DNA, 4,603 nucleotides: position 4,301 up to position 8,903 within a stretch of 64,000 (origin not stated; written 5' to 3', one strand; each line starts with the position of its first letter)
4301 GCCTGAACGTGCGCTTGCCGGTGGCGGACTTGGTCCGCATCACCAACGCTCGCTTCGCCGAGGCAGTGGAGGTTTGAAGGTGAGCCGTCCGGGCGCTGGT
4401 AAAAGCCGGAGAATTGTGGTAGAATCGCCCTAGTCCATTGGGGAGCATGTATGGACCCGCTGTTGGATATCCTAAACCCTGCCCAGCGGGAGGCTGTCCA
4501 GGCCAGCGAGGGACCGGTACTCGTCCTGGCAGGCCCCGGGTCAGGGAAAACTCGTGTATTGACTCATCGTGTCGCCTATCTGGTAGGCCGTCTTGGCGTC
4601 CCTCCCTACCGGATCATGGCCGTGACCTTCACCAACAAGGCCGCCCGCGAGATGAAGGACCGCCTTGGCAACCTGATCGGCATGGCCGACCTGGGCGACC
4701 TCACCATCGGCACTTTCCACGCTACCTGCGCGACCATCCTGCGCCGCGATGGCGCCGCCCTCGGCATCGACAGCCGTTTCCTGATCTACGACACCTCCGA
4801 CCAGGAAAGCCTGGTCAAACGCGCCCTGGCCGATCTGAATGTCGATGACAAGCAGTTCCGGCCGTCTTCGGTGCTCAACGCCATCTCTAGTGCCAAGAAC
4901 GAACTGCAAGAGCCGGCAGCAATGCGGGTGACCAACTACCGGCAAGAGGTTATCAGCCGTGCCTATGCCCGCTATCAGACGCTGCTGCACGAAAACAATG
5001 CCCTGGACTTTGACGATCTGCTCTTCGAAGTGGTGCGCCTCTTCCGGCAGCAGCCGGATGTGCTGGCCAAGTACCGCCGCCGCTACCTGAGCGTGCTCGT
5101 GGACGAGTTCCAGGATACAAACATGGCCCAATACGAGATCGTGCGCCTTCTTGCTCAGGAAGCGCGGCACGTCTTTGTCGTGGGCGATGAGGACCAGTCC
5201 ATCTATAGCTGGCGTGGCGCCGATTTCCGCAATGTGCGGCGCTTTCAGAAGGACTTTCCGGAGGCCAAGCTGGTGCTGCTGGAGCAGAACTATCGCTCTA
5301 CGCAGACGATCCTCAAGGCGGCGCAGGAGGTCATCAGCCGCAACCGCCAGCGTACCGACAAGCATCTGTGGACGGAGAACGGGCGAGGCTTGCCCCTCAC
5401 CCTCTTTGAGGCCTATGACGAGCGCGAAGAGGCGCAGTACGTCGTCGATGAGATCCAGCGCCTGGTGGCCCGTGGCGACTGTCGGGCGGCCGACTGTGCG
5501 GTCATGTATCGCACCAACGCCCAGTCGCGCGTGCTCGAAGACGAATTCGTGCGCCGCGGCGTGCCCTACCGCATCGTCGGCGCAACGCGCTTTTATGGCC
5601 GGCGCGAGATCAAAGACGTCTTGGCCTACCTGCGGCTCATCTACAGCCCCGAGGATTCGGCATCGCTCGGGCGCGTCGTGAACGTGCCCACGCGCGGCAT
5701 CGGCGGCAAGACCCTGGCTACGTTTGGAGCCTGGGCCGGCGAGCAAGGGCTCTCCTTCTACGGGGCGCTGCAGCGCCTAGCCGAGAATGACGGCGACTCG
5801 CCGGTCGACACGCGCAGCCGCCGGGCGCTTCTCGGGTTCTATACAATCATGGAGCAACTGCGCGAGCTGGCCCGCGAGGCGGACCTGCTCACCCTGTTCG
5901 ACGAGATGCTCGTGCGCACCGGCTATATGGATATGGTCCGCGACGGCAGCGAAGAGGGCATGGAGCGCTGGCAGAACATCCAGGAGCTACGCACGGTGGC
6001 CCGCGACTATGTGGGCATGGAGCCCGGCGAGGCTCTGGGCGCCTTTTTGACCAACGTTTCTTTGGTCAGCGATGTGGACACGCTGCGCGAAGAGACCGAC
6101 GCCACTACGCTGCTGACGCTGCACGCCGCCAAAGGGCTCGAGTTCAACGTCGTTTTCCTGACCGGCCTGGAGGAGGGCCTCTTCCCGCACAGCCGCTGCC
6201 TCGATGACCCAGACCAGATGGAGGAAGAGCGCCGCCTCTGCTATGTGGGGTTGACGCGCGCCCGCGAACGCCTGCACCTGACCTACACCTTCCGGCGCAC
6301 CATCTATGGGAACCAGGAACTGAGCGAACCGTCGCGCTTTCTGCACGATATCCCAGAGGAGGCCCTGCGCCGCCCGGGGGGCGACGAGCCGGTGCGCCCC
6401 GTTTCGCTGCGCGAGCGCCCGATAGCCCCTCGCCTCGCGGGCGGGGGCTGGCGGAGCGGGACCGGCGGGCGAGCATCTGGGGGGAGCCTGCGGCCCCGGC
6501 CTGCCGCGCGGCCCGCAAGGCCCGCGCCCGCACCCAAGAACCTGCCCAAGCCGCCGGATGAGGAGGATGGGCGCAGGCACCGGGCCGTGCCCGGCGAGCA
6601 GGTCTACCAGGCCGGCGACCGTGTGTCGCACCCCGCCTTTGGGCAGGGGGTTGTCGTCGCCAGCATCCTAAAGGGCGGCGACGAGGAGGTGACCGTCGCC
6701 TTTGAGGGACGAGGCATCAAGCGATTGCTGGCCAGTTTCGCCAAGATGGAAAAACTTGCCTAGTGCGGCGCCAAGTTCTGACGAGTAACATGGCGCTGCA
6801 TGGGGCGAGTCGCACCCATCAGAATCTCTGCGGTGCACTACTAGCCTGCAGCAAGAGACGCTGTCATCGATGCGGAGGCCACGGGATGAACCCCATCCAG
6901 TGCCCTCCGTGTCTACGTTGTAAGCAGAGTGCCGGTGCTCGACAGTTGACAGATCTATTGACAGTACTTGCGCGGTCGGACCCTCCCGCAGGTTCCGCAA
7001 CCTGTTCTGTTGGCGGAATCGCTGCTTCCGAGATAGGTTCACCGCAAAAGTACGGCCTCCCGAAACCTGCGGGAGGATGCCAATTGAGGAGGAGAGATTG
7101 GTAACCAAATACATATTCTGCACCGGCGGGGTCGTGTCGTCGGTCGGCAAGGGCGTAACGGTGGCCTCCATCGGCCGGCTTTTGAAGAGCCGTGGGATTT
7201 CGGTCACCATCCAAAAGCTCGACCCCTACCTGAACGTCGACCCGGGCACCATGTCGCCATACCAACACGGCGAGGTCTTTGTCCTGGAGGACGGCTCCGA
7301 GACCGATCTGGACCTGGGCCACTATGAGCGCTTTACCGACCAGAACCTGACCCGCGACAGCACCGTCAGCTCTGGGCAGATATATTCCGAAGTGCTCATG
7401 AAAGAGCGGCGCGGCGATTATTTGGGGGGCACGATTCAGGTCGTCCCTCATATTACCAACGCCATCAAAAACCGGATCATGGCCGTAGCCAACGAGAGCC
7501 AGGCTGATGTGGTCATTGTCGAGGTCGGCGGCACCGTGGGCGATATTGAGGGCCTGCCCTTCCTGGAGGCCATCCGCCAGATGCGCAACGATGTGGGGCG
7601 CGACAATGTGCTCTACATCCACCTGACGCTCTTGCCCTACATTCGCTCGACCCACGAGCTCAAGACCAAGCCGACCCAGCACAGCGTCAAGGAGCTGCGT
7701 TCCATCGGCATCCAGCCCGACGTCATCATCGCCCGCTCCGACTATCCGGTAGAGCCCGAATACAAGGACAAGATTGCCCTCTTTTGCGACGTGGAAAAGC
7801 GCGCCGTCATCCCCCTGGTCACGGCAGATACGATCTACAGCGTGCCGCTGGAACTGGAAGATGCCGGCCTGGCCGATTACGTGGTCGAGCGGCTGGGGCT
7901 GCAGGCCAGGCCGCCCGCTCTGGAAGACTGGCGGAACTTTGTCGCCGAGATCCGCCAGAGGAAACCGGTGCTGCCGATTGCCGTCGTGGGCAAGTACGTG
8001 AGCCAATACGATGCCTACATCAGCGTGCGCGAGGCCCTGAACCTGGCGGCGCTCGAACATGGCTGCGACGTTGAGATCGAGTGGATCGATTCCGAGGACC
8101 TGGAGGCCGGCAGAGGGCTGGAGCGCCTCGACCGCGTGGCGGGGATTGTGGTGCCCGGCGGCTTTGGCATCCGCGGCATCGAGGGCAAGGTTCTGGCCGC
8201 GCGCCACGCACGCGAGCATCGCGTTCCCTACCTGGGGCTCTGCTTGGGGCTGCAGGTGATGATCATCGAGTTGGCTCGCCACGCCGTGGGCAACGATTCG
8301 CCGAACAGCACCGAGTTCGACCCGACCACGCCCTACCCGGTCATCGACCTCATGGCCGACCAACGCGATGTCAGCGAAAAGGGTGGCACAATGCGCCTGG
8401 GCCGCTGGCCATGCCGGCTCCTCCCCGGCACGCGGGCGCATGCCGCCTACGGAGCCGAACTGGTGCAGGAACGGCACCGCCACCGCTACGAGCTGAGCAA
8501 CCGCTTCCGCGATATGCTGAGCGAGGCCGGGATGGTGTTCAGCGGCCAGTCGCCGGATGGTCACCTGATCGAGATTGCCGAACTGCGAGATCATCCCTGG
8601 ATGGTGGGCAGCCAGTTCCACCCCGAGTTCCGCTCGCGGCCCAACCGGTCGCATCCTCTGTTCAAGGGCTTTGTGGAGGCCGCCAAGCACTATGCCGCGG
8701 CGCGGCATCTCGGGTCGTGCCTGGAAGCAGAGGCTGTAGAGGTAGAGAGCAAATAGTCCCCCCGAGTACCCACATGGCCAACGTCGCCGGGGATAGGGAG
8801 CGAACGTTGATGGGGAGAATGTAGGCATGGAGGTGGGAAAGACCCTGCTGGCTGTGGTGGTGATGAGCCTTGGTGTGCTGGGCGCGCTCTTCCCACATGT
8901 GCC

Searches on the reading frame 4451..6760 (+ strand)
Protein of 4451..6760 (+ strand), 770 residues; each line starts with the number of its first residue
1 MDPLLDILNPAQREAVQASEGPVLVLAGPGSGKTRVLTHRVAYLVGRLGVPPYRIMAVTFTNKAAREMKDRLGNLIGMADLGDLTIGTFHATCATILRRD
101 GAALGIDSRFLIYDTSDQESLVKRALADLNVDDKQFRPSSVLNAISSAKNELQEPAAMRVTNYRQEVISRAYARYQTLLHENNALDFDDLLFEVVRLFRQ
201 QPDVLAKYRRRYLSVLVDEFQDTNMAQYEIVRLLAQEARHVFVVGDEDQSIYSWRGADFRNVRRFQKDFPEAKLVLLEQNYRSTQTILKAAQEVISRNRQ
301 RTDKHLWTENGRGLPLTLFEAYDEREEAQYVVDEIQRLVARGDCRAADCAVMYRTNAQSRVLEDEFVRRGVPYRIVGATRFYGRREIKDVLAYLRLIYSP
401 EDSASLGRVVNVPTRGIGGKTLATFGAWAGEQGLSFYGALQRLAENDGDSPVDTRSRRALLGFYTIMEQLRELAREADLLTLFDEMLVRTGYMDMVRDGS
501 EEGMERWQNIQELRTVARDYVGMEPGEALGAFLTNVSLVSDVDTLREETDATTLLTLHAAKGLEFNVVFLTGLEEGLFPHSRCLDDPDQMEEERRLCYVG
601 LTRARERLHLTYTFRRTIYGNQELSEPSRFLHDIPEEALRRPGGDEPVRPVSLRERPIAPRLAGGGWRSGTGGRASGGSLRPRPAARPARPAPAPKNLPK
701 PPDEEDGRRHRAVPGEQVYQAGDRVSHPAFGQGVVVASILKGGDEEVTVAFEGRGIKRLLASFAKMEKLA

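Call 39: search_protein_families(library=pfam, proteins=[window:4451-6760:+], max_evalue=0.00001)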
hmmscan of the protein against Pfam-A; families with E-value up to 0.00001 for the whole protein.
window:4451-6760:+ (770 aa): 7 families
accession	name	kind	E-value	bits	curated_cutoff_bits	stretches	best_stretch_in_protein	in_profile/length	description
PF00580.27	UvrD-helicase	-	2e-90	303.6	23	1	8-270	1-271/271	UvrD/REP helicase N-terminal domain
PF13361.12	UvrD_C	-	3.4e-73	247.5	25.6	1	276-613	2-348/350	UvrD-like helicase C-terminal domain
PF13245.12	AAA_19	-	2.3e-25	89.8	25.1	1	12-253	1-132/134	AAA domain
PF21196.3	PcrA_UvrD_tudor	-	4.1e-13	49.4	23.9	1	722-768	2-48/48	PcrA/UvrD tudor domain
PF13538.12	UvrD_C_2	-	1.4e-09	38.1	27.4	1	554-610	4-51/52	UvrD-like helicase C-terminal domain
PF13604.12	AAA_30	-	7.1e-08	32.8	27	0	8-73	2-67/191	AAA domain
PF01443.25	Viral_helicase1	-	2.4e-06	28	21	0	551-610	178-226/228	Viral superfamily 1 RNA helicase core domain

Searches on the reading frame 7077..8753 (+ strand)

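Call 39: search_protein_families(library=pfam, proteins=[window:7077-8753:+], max_evalue=0.00001)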
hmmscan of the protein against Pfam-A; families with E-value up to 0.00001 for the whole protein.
window:7077-8753:+ (559 aa): 2 families
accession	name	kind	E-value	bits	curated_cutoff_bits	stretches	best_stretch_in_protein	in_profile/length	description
PF06418.20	CTP_synth_N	-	3.4e-126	420.5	26.1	1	11-275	1-265/265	CTP synthase N-terminus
PF00117.34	GATase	-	5.4e-35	121.2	22.8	1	311-534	3-189/190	Glutamine amidotransferase class-I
